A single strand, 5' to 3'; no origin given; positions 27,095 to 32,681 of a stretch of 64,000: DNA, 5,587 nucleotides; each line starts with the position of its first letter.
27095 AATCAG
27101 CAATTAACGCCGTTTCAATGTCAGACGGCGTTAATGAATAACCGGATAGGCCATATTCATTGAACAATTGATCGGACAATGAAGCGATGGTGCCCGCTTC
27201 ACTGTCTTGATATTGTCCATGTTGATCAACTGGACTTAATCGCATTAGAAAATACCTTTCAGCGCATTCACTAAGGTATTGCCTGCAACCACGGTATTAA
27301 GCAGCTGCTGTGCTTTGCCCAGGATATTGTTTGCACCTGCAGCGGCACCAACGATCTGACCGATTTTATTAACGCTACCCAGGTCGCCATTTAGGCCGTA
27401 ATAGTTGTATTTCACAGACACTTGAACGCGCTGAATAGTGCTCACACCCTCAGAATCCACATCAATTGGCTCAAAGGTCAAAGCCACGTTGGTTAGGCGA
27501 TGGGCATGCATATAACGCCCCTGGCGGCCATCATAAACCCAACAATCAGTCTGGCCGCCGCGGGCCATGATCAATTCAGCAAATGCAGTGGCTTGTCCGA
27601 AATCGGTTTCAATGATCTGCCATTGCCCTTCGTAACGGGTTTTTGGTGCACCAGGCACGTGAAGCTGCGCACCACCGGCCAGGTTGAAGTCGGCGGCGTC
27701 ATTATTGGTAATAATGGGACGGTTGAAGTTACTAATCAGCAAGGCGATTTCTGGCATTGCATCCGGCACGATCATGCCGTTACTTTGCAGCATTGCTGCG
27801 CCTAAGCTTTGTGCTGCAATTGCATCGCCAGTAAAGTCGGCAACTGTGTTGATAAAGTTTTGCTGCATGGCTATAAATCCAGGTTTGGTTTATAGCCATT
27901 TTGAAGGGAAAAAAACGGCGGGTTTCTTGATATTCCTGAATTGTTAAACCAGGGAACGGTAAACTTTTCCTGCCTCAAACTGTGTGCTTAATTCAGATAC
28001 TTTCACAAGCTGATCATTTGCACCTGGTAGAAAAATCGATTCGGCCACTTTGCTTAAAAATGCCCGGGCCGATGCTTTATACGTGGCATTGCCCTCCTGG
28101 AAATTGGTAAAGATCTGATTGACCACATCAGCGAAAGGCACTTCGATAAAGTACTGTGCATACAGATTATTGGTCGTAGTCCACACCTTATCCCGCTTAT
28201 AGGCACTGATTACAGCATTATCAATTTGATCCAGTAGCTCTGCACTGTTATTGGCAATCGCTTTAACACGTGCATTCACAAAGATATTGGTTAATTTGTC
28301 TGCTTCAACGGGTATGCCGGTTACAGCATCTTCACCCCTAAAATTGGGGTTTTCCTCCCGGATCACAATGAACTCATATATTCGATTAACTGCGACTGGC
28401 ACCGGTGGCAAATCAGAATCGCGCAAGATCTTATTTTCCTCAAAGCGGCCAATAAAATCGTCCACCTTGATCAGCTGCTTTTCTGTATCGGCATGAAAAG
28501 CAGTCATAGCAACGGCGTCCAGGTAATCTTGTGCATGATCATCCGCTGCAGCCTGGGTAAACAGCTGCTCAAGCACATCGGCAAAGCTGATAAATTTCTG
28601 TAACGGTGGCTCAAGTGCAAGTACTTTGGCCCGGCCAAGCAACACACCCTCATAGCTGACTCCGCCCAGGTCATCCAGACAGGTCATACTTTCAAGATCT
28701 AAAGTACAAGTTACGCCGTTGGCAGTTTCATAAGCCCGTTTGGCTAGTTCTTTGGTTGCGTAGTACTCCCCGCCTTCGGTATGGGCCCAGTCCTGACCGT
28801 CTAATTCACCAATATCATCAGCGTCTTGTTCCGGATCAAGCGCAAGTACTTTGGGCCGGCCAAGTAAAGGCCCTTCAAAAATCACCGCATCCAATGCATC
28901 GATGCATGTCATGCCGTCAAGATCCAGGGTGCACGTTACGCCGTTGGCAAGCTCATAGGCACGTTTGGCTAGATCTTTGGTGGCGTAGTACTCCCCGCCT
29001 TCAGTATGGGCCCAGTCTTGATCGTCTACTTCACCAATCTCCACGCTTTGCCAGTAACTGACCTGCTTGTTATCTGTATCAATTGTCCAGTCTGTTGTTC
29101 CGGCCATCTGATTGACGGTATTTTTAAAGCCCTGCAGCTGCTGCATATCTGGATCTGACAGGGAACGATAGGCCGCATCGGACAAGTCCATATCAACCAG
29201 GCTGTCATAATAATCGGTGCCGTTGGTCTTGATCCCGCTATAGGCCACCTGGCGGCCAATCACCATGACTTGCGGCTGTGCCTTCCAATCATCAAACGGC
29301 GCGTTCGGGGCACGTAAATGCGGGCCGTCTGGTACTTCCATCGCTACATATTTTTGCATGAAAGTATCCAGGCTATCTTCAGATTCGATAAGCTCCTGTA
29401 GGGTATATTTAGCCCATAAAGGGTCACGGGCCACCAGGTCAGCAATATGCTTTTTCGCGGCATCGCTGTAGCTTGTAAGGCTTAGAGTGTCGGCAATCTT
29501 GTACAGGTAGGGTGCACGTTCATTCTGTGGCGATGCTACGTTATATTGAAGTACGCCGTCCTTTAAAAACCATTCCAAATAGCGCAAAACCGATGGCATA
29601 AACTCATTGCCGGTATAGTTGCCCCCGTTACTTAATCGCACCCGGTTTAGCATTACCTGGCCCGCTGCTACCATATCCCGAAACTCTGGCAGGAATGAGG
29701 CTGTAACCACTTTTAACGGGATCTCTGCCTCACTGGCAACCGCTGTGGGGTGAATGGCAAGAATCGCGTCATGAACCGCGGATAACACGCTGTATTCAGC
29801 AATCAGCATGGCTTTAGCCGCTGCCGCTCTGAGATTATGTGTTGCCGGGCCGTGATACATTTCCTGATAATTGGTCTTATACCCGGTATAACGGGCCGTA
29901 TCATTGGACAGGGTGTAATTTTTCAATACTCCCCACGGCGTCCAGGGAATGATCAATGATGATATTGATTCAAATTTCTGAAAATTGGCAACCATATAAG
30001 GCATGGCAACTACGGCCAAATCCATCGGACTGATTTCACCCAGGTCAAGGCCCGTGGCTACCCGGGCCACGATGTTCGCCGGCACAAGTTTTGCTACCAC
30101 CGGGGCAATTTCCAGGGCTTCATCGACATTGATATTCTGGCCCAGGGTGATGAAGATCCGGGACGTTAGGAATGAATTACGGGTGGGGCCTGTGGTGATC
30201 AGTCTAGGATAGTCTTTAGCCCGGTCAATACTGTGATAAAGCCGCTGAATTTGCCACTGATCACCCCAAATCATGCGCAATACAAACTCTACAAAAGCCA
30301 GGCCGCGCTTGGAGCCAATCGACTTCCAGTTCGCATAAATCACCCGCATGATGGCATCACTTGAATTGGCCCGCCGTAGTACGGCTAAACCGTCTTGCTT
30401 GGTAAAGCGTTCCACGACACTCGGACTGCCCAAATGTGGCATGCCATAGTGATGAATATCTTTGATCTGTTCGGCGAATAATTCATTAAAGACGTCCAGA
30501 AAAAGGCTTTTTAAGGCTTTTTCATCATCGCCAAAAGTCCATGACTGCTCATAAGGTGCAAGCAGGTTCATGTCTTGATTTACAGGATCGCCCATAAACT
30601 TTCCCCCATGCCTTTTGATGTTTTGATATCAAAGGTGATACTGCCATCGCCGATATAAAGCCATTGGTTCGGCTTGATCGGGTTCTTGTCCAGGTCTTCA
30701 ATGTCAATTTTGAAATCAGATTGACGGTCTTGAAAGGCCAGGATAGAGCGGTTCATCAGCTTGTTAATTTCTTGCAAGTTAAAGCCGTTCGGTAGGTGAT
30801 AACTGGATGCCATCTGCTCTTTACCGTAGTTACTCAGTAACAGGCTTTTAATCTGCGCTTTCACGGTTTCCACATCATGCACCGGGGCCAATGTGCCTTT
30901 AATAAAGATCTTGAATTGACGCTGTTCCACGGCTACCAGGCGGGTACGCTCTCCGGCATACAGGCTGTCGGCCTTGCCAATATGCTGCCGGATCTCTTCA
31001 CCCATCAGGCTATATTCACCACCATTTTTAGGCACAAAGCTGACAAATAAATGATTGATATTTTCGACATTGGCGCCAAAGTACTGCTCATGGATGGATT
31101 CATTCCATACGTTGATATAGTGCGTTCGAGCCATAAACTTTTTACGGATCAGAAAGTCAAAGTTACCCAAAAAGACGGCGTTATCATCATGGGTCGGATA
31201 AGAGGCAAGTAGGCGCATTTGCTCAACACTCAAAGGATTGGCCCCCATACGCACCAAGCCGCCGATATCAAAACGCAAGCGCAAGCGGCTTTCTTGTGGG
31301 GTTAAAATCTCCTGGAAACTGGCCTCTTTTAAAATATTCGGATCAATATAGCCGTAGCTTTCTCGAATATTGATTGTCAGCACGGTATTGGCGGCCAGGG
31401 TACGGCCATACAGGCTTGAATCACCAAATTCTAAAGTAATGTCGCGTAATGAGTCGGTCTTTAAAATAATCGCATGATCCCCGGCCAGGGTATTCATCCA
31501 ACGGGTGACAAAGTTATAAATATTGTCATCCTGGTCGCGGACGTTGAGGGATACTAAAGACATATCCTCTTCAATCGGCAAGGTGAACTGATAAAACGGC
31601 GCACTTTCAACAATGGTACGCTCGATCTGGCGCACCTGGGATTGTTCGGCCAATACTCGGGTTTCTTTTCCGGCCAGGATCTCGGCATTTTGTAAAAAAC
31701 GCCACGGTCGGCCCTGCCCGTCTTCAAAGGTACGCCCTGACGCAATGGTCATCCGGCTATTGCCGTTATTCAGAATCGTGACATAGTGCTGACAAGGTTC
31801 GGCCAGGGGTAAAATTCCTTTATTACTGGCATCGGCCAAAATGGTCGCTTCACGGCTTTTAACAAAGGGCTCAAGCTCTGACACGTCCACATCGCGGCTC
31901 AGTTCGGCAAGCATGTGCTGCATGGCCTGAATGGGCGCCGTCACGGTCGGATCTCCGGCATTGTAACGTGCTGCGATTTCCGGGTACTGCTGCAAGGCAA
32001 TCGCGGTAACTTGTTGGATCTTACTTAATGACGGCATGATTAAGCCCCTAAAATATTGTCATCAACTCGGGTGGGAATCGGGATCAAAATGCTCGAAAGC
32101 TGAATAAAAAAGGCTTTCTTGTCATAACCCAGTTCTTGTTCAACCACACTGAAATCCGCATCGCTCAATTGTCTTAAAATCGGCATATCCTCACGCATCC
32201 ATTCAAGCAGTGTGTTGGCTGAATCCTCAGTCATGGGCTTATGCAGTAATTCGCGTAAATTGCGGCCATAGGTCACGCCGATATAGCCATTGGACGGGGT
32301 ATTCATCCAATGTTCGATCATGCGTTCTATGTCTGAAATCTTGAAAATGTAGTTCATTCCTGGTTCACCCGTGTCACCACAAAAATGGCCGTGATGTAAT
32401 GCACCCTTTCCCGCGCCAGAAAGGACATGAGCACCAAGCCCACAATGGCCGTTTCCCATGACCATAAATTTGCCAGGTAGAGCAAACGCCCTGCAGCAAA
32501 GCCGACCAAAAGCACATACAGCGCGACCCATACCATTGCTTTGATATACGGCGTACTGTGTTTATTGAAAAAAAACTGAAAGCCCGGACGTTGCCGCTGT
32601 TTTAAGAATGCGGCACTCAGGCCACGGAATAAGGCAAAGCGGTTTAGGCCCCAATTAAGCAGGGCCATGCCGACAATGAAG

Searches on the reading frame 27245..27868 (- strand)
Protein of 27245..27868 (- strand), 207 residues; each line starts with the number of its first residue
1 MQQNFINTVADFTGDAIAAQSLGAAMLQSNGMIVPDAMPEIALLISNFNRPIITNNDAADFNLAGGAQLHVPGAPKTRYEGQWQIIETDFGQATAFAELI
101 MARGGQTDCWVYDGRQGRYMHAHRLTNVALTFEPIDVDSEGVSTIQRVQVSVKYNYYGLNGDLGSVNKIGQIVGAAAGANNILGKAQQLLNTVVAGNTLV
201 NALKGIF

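Call 76: search_protein_families(library=phrogs, proteins=[window:27245-27868:-], max_evalue=0.001)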
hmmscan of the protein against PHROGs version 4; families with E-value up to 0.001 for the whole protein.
window:27245-27868:- (207 aa): 1 family
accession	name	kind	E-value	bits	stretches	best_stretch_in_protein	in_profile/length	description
phrog_1120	-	tail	3.9e-46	157.6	1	1-161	2-167/170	tail tube protein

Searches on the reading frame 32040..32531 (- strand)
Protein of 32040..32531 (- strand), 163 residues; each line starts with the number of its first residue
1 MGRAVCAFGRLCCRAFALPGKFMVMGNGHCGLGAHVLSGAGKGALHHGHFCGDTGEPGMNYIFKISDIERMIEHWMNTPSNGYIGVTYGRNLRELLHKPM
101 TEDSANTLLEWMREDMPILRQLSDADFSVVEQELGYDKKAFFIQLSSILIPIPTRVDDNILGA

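Call 9: search_protein_families(library=phrogs, proteins=[window:32040-32531:-], max_evalue=0.001)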
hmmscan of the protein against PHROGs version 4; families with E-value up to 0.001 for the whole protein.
window:32040-32531:- (163 aa): 1 family
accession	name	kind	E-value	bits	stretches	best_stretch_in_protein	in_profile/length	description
phrog_4683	-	unknown function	9.3e-33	113.4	1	60-155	2-97/114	-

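Call 12: search_protein_families(library=pfam, proteins=[window:32040-32531:-], max_evalue=1)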
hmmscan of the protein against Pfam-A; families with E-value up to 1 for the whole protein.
window:32040-32531:- (163 aa): 0 families
